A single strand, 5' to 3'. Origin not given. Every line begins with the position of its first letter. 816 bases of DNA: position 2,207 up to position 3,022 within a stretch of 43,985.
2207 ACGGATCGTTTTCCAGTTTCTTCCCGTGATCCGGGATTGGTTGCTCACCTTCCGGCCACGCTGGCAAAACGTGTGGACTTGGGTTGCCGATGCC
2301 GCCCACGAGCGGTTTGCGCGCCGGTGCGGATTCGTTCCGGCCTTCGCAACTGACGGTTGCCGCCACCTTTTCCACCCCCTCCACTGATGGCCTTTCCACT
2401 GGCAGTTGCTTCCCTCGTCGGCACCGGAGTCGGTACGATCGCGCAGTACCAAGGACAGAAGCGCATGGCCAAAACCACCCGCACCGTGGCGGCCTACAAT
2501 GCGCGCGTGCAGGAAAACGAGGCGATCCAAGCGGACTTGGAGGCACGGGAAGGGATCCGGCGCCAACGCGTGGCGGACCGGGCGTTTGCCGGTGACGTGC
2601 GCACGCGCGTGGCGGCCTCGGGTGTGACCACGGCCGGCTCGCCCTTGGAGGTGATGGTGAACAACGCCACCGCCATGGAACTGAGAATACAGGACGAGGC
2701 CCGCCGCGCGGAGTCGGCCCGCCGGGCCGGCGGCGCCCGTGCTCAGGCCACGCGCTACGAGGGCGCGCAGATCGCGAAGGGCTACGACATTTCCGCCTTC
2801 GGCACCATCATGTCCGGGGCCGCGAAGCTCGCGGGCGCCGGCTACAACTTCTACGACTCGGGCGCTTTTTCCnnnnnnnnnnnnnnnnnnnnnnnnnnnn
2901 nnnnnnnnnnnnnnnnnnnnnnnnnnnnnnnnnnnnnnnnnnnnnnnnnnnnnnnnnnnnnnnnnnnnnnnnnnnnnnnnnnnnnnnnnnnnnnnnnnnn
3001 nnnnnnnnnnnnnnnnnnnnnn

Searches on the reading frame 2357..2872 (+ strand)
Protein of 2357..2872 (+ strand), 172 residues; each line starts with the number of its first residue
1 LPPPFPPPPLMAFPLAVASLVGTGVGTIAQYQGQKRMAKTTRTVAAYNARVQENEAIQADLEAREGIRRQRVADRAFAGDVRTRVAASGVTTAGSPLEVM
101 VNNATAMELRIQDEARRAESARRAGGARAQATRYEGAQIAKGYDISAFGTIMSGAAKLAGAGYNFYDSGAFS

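Call 40: search_protein_families(library=phrogs, proteins=[window:2357-2872:+], max_evalue=0.001)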
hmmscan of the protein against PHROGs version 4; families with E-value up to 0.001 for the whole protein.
window:2357-2872:+ (172 aa): 1 family
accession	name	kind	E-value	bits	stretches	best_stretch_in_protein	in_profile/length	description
phrog_418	-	head and packaging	5.8e-14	53.5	1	11-165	1-156/166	internal virion protein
